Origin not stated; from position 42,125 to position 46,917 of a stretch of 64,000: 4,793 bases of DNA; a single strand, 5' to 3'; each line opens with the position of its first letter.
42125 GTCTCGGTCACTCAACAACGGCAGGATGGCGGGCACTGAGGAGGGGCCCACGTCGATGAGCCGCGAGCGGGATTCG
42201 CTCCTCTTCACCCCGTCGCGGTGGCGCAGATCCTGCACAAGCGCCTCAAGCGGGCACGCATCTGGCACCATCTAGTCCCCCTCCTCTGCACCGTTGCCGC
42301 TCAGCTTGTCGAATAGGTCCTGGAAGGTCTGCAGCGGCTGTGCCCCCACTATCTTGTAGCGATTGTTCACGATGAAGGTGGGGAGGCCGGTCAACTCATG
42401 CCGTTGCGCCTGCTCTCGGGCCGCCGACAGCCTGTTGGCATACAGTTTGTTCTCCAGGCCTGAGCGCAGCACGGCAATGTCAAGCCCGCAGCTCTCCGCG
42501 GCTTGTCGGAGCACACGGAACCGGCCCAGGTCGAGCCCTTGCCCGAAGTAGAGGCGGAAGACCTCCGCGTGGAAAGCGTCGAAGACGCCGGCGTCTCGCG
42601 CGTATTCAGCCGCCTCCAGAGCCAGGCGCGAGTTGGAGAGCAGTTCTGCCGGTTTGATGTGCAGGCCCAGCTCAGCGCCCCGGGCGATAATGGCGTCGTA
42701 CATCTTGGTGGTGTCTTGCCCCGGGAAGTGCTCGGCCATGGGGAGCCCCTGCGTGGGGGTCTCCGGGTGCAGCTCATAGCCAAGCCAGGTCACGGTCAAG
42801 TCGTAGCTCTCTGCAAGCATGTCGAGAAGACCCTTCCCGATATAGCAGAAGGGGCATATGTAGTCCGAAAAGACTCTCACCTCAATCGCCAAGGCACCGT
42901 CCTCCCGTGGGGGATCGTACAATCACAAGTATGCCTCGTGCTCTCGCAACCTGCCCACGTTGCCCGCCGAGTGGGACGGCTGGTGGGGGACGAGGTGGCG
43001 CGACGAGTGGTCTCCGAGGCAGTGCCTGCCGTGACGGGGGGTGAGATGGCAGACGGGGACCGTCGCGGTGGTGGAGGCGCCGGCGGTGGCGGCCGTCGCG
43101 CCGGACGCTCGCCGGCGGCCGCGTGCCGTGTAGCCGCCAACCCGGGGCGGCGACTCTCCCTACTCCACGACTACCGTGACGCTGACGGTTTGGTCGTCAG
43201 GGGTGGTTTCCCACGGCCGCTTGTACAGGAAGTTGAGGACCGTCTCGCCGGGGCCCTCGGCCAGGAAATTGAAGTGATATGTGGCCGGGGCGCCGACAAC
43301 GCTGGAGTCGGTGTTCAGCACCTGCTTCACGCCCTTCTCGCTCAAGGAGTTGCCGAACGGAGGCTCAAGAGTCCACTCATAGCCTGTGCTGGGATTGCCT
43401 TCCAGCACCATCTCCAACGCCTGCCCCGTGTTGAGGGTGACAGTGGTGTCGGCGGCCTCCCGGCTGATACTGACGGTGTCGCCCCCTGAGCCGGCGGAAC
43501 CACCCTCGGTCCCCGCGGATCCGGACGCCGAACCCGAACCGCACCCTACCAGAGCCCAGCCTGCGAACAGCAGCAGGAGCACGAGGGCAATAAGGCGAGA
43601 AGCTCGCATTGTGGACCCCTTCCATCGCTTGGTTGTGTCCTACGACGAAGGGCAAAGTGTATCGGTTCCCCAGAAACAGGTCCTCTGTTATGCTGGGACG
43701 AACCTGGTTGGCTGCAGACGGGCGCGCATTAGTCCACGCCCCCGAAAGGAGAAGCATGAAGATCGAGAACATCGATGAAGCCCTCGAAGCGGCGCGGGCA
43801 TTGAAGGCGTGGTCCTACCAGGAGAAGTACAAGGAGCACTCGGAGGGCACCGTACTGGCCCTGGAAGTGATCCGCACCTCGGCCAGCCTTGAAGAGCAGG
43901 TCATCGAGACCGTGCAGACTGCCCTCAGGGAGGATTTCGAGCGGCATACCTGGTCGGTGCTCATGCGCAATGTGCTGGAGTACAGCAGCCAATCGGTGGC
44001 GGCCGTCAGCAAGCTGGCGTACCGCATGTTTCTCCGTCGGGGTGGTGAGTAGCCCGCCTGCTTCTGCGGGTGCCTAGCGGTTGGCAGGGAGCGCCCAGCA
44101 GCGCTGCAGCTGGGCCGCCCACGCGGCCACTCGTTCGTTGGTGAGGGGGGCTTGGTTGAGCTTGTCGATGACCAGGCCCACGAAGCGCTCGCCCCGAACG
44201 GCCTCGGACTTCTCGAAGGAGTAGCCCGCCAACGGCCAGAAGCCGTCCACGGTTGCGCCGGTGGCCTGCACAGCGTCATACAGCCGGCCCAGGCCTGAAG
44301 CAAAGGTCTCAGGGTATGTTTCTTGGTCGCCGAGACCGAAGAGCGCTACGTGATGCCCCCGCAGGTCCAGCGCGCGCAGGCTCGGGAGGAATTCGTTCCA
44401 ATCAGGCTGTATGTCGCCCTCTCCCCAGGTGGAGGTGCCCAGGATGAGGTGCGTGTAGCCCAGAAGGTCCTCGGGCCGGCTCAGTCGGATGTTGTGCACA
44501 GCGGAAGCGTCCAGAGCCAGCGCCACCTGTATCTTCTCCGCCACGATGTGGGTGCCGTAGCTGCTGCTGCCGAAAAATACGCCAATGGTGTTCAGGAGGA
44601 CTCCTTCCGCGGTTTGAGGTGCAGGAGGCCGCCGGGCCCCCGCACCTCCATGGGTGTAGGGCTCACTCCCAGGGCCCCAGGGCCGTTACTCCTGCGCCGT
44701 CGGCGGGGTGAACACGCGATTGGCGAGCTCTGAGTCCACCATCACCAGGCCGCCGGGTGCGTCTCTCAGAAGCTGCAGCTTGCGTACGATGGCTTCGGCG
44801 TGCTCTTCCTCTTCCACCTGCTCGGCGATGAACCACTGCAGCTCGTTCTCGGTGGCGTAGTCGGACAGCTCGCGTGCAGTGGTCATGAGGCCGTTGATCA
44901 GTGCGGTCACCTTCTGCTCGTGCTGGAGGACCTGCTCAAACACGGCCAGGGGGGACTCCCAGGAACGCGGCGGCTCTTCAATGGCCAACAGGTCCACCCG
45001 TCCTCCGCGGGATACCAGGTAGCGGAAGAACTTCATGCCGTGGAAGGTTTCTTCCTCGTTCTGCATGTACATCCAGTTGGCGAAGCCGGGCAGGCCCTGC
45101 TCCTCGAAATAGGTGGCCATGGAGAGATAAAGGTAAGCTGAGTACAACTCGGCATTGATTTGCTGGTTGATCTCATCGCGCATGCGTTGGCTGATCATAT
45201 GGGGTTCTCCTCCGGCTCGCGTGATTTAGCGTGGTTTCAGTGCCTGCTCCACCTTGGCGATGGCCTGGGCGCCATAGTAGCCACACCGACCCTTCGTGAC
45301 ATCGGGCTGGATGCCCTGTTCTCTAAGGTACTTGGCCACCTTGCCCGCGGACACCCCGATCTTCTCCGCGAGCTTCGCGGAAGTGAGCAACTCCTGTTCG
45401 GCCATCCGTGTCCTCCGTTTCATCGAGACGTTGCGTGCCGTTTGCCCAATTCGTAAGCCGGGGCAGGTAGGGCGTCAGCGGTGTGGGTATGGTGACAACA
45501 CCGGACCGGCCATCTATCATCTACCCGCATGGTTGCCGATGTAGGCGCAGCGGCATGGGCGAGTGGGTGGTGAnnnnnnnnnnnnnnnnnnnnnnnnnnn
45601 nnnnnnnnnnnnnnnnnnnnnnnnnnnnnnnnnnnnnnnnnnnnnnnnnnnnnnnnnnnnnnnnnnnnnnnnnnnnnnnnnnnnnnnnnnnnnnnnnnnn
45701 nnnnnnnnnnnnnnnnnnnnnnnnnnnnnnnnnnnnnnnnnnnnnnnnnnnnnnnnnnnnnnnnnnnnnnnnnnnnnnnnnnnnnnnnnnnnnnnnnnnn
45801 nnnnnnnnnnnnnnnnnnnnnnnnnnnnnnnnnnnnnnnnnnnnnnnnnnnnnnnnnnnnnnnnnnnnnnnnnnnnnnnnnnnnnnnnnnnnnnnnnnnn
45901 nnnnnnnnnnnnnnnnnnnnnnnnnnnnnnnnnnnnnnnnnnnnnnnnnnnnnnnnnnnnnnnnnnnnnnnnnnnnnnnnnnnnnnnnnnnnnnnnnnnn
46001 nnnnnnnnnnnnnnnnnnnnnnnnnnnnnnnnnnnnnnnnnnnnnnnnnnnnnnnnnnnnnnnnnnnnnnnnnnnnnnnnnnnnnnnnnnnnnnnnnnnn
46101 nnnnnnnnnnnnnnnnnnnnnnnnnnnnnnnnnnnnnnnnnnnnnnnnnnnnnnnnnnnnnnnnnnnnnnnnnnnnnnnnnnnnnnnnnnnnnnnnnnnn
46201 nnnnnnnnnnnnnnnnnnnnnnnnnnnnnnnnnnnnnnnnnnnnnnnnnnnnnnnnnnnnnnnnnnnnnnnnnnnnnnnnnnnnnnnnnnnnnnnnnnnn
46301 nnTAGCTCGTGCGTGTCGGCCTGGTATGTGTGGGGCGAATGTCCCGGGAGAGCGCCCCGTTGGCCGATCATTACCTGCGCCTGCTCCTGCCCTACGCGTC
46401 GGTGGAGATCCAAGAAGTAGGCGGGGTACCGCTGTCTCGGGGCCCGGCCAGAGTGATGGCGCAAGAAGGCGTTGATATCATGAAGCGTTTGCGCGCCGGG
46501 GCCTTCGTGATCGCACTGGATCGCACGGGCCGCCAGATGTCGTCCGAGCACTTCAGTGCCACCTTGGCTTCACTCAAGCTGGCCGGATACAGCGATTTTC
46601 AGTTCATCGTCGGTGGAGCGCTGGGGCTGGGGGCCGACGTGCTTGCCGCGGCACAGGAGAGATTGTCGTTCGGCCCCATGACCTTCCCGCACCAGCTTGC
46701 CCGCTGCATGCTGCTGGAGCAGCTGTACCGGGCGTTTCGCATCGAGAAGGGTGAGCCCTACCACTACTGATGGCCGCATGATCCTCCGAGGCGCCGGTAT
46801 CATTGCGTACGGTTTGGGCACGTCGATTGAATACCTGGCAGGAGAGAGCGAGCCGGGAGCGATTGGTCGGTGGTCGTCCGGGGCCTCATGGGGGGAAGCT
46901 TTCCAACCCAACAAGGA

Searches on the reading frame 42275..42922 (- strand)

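Call 17: search_protein_families(library=pfam, proteins=[window:42275-42922:-], max_evalue=0.001)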
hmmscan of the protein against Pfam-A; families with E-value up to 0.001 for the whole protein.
window:42275-42922:- (216 aa): 2 families
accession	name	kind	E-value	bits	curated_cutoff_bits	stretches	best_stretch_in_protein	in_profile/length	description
PF01323.26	DSBA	-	2.1e-31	109.6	25.6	1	15-203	2-189/191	DSBA-like thioredoxin domain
PF13462.12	Thioredoxin_4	-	0.00017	22.3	23.2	0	56-205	62-164/165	Thioredoxin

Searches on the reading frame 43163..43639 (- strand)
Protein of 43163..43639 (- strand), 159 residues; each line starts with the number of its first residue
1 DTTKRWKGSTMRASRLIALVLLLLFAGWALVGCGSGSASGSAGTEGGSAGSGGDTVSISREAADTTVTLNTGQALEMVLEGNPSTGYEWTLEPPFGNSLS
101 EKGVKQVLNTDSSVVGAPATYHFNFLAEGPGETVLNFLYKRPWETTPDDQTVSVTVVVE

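Call 17: search_protein_families(library=pfam, proteins=[window:43163-43639:-], max_evalue=0.001)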
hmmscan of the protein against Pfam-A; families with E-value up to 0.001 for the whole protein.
window:43163-43639:- (159 aa): 1 family
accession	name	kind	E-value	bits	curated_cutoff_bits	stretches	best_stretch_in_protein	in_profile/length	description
PF09394.16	Inhibitor_I42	-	1e-19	71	27.2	1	69-156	2-91/91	Chagasin family peptidase inhibitor I42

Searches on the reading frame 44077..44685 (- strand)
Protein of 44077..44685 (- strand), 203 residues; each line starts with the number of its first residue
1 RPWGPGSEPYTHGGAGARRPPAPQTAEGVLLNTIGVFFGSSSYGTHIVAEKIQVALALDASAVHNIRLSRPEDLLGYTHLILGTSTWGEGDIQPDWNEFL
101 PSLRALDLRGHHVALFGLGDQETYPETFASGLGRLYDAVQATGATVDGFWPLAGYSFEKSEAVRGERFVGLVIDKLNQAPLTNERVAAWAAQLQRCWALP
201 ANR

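Call 17: search_protein_families(library=pfam, proteins=[window:44077-44685:-], max_evalue=0.001)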
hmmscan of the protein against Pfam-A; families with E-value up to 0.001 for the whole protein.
window:44077-44685:- (203 aa): 1 family
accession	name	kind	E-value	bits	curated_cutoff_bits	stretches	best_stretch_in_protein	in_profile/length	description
PF00258.30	Flavodoxin_1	-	1.2e-14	55.2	25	1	36-189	1-143/143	Flavodoxin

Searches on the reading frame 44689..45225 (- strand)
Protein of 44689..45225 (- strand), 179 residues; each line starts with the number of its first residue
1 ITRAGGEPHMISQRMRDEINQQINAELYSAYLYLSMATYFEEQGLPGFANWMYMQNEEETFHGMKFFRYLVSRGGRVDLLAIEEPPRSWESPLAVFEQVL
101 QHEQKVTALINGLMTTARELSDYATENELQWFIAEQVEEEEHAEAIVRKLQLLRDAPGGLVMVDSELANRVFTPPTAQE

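Call 17: search_protein_families(library=pfam, proteins=[window:44689-45225:-], max_evalue=0.001)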
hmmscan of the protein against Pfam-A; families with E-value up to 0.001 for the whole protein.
window:44689-45225:- (179 aa): 1 family
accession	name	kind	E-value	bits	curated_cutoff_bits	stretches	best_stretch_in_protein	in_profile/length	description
PF00210.30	Ferritin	-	7.6e-44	149.5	24.5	1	17-152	2-141/142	Ferritin-like domain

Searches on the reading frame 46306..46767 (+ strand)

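Call 18: search_protein_families(library=pfam, proteins=[window:46306-46767:+], max_evalue=0.001)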
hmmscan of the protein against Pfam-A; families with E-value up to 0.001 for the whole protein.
window:46306-46767:+ (154 aa): 1 family
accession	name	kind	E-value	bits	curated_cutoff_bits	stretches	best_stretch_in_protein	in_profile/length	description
PF02590.22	SPOUT_MTase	-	1.8e-43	148.7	27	1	3-153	2-154/154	Predicted SPOUT methyltransferase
